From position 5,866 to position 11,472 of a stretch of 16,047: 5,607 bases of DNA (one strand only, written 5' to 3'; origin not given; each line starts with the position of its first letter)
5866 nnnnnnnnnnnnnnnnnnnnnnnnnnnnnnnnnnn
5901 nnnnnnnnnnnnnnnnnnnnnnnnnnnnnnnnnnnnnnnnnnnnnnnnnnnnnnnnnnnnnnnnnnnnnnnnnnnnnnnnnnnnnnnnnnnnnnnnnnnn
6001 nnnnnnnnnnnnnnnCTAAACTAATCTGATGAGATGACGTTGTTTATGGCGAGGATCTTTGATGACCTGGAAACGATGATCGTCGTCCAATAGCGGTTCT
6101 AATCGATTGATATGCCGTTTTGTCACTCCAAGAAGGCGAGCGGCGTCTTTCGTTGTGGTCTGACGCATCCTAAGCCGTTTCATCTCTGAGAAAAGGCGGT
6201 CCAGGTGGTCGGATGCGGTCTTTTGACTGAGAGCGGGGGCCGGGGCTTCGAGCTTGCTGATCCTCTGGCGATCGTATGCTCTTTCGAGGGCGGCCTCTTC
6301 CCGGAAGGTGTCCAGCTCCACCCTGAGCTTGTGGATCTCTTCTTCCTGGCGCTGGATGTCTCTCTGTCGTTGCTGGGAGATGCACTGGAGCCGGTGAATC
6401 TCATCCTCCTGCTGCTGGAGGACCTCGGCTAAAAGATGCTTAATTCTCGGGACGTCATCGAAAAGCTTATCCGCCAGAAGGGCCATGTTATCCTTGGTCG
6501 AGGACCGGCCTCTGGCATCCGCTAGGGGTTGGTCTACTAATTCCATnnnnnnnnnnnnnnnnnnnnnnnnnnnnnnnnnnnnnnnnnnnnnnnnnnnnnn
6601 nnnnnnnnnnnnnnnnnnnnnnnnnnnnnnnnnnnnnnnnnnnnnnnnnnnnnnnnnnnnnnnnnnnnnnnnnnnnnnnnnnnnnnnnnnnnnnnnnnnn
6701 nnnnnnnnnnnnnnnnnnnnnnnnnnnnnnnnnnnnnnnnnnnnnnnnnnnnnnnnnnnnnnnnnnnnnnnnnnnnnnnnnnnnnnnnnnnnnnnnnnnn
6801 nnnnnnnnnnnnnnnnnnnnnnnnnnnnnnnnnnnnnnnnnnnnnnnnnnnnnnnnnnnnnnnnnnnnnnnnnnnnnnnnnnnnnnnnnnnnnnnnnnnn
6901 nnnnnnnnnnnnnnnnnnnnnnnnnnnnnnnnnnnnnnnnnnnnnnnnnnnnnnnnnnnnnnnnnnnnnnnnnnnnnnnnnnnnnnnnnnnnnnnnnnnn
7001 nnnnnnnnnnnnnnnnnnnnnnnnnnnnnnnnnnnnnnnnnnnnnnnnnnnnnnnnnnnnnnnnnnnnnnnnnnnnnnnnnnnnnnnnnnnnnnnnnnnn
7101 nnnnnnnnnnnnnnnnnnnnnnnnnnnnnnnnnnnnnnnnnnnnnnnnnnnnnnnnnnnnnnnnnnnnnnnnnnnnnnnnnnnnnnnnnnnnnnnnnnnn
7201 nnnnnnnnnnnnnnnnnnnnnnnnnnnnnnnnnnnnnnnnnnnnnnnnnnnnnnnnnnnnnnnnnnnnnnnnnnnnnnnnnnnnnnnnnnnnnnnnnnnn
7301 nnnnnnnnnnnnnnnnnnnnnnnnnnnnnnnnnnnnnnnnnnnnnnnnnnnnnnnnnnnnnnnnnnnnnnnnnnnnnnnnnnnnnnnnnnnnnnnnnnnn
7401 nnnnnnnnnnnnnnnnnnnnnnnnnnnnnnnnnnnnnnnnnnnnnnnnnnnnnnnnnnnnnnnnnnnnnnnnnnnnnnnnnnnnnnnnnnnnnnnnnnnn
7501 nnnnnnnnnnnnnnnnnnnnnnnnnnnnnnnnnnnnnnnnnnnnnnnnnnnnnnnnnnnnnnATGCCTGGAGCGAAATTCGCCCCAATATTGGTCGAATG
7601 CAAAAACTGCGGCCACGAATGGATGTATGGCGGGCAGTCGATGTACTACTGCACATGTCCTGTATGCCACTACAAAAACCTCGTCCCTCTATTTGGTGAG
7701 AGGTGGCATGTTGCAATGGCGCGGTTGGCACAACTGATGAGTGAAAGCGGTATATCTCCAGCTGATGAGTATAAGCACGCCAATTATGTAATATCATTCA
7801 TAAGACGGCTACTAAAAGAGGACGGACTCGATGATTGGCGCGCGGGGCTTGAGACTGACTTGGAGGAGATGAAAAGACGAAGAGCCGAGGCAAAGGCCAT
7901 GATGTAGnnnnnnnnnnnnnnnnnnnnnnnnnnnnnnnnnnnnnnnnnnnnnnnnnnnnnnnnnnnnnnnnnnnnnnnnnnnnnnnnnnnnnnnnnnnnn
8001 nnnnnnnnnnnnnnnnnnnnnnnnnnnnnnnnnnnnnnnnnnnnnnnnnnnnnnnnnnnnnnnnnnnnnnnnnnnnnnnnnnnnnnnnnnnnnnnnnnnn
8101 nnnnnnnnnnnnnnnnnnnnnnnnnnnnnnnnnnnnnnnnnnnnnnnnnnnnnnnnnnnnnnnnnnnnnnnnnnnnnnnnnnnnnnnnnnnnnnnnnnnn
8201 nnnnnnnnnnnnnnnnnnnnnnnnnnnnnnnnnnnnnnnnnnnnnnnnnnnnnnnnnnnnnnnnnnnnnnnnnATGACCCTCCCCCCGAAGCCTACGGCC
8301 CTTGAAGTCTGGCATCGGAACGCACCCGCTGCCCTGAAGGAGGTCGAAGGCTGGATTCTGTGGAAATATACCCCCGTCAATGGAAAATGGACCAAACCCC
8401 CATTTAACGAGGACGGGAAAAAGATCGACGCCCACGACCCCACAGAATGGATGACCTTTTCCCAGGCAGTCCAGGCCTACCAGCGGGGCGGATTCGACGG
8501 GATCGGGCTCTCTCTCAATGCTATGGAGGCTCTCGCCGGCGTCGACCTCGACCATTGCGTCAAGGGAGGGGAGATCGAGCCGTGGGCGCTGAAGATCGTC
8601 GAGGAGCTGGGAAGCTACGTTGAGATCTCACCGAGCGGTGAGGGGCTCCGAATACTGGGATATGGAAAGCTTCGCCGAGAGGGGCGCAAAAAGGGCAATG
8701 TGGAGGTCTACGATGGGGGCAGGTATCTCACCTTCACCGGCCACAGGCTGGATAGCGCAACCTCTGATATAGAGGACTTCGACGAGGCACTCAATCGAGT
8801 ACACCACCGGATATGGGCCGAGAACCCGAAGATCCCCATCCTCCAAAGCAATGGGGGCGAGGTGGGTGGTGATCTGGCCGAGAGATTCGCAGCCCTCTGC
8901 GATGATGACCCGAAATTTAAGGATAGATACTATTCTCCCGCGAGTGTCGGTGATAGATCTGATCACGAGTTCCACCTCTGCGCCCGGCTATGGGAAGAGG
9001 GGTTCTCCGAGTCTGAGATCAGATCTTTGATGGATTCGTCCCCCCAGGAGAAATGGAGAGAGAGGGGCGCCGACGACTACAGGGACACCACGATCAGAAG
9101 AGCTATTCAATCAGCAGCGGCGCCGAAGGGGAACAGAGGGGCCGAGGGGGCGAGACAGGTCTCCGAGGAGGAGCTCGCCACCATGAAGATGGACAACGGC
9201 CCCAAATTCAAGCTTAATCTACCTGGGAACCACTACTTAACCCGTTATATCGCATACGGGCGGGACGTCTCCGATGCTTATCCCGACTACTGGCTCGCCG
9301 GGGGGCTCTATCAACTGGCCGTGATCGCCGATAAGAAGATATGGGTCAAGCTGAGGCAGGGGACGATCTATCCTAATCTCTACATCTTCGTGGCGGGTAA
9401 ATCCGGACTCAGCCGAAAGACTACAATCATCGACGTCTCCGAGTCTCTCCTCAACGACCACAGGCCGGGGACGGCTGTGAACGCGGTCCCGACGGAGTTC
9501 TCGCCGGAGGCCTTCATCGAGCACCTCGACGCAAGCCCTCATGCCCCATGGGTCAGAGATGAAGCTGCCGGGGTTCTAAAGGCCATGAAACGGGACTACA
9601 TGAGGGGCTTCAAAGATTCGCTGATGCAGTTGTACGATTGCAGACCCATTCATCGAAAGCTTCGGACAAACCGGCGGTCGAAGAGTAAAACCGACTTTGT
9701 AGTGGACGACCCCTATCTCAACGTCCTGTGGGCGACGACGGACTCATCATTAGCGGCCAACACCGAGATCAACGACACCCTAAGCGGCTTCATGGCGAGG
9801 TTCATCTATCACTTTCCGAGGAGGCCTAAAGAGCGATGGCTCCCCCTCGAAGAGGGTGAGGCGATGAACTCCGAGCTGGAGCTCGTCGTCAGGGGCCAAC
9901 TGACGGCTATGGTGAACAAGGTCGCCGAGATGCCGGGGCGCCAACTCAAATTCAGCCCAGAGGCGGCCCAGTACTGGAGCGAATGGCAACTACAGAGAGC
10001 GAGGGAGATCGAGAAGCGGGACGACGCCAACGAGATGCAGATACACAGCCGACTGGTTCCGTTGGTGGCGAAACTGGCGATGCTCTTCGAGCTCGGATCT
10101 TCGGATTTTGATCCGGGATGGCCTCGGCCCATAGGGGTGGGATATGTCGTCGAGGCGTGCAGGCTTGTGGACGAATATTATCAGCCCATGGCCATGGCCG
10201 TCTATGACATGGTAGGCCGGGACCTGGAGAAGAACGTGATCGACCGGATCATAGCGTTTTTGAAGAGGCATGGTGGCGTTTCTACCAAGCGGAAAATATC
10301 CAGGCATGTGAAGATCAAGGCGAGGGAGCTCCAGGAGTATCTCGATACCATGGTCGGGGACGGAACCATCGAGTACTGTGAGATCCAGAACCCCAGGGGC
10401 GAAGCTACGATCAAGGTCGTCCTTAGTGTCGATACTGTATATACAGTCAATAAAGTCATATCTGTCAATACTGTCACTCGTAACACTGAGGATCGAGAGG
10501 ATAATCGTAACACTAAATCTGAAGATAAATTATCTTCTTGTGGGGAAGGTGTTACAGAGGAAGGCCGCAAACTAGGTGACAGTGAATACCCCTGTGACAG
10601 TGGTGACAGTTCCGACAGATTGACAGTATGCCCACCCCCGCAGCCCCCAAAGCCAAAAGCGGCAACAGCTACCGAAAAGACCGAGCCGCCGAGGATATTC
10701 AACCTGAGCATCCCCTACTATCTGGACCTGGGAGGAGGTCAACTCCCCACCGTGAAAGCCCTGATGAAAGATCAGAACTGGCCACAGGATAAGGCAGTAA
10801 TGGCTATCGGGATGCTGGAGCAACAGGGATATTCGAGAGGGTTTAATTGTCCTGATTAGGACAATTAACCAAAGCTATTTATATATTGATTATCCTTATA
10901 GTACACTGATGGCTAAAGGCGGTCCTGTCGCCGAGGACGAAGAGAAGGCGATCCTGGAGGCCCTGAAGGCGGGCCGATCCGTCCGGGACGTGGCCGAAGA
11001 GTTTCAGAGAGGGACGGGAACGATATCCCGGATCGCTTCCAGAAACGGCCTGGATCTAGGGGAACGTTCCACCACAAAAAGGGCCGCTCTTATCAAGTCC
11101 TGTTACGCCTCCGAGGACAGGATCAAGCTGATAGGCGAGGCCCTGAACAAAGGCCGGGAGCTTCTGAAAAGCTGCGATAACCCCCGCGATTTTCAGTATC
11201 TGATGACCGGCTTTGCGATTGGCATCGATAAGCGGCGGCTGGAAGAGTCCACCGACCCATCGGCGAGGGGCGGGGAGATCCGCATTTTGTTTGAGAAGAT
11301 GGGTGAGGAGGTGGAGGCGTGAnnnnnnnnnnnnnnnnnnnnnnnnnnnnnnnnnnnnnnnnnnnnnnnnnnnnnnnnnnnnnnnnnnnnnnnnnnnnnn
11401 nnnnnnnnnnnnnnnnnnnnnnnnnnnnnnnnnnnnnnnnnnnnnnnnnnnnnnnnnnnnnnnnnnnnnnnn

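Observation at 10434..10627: Structured iteron and palindrome block inside the 3' end of the primase gene: candidate origin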

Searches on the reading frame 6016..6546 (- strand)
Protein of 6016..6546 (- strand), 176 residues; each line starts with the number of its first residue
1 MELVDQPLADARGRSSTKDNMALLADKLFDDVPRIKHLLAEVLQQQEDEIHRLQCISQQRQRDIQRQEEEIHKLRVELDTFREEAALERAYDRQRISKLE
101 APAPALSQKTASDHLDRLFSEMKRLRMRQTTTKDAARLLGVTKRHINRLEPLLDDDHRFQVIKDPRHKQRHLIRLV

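Call 10: search_protein_families(library=pfam, proteins=[window:6016-6546:-], max_evalue=0.01)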
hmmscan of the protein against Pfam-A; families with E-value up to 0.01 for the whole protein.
window:6016-6546:- (176 aa): 1 family
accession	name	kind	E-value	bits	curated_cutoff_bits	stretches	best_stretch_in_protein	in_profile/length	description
PF01381.28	HTH_3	-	0.0034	17.8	23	0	123-150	2-30/55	Helix-turn-helix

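Call 11: search_protein_families(library=phrogs, proteins=[window:6016-6546:-], max_evalue=0.01)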
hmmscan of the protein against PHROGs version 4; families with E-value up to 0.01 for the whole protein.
window:6016-6546:- (176 aa): 2 families
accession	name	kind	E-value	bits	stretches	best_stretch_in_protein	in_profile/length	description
phrog_5442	-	unknown function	0.001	20.6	1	34-81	16-63/103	-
phrog_4619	-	unknown function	0.008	16.2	1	23-134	87-203/556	-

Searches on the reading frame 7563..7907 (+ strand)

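Call 10: search_protein_families(library=pfam, proteins=[window:7563-7907:+], max_evalue=0.01)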
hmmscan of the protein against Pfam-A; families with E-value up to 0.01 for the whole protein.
window:7563-7907:+ (114 aa): 1 family
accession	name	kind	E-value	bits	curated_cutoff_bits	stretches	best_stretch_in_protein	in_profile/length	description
PF01155.25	HypA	-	0.0039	17.6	28.9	1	7-50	67-107/112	Hydrogenase/urease nickel incorporation, metallochaperone, hypA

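Call 11: search_protein_families(library=phrogs, proteins=[window:7563-7907:+], max_evalue=0.01)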
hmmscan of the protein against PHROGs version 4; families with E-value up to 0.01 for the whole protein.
window:7563-7907:+ (114 aa): 0 families

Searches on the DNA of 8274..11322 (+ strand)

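Call 13: search_dna_similar(query=window:8274-11322:+, collection=phages, mode=distant)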
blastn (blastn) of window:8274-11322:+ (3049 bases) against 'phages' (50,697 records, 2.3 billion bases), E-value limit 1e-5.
No match.

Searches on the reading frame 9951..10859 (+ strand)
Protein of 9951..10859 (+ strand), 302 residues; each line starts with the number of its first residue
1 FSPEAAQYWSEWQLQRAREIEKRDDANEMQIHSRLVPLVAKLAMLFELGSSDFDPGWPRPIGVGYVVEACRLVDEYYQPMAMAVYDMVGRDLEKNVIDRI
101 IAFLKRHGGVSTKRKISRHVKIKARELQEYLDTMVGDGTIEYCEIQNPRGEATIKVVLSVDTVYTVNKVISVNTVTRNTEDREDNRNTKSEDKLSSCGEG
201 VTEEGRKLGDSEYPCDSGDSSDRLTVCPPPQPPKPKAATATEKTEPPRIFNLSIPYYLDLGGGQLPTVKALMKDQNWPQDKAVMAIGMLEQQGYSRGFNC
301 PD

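Call 50: predict_structure(alignment_id=A3)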
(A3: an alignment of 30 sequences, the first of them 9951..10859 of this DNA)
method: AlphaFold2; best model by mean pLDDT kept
length: 302 residues; sequences in the alignment: 30
mean_pLDDT: 71.7   pTM: 0.41
mean pLDDT of the five models: 71.7, 71.0, 70.8, 69.1, 68.8
residues with pLDDT >= 90: 123; 70-90: 70; 50-70: 21; < 50: 88
segments of 3 or more residues with pLDDT < 50: 162-228, 230-244, 297-302
pLDDT, mean of each block of 10 residues (from residue 1): 96 95 92 95 96 90 97 96 84 84 92 93 92 90 85 86 38 31 33 34 33 35 41 42 53 73 70 77 80 55 39
secondary structure, 60 per line:
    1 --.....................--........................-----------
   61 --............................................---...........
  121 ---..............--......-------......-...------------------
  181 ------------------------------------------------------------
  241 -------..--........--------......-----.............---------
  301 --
elements in order: H3-23 H26-49 H63-106 E110-112 H113-120 H124-137 E140-145 E153-158 H254-259 H268-273 H279-291

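Call 55: fold_search(model_id=the predicted structure, library=pdb)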
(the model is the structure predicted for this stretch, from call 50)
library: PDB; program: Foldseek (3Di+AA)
matches with E <= 10: 1554; with E <= 0.001: 0
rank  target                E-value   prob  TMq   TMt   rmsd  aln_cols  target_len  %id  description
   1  5f7q_L                4.4e-03  1.00  0.20  0.16   2.8        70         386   21  ROK repressor Lmo0178 from Listeria monocytogenes bound to operator (released 2016-09-07)
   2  5f7q_C                5.2e-03  1.00  0.20  0.16   3.2        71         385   22  ROK repressor Lmo0178 from Listeria monocytogenes bound to operator (released 2016-09-07)
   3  5f7q_E                7.3e-03  1.00  0.20  0.15   3.0        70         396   21  ROK repressor Lmo0178 from Listeria monocytogenes bound to operator (released 2016-09-07)
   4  1q1h                  1.3e-02  1.00  0.21  0.68   3.5        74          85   16  An extended winged helix domain in general transcription factor E/IIE alpha (released 2003-12-09)
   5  7z1l_O                1.5e-02  0.92  0.17  0.10  14.7       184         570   13  Structure of yeast RNA Polymerase III Pre-Termination Complex (PTC) (released 2022-08-31)
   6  6xjf_G                1.8e-02  1.00  0.21  0.56   3.8        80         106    9  X-ray crystal structure of Pyrococcus furiosus general transcription factor TFE-alpha (SeMet labeled protein) (released 2020-07-08)
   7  9ff3                  2.1e-02  1.00  0.20  0.33   8.2       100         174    8  The structure of delta-ScoC, a global regulator protein from Geobacillus kaustophilus T-1 (released 2025-06-04)
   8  3e6m_G                2.3e-02  1.00  0.21  0.41  10.7       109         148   15  The crystal structure of a MarR family transcriptional regulator from Silicibacter pomeroyi DSS. (released 2008-09-02)
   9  6pln_B                2.7e-02  1.00  0.23  0.63   5.6        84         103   11  X-ray crystal structure of Pyrococcus furiosus general transcription factor TFE-alpha (released 2020-07-08)
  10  2fbh                  2.7e-02  1.00  0.21  0.44   9.0        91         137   15  The crystal structure of transcriptional regulator PA3341 (released 2005-12-20)
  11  2p4w_B                3.1e-02  1.00  0.16  0.24   6.2        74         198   18  Crystal structure of heat shock regulator from Pyrococcus furiosus (released 2007-03-27)
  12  7tjh_I                3.1e-02  0.96  0.20  0.16  13.2       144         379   14  S. cerevisiae ORC bound to 84 bp ARS1 DNA and Cdc6 (state 1) with flexible Orc6 N-terminal domain (released 2022-10-05)
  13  2nyx_A                3.4e-02  1.00  0.19  0.38   9.9       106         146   13  Crystal structure of RV1404 from Mycobacterium tuberculosis (released 2006-12-05)
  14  7tjj_I                3.4e-02  0.96  0.19  0.16  12.9       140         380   15  S. cerevisiae ORC bound to 84 bp ARS1 DNA and Cdc6 (state 1) with docked Orc6 N-terminal domain (released 2022-10-05)
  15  6abt_A                3.6e-02  1.00  0.20  0.56   2.3        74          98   16  Crystal structure of transcription factor from Listeria monocytogenes (released 2019-06-05)
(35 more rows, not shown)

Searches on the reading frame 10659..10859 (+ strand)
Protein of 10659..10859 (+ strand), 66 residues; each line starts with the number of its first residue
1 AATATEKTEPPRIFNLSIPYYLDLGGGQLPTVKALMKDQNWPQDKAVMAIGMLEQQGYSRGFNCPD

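Call 66: search_protein_families(library=pfam, proteins=[window:10659-10859:+], max_evalue=0.01)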
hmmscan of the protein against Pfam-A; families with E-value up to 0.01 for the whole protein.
window:10659-10859:+ (66 aa): 0 families
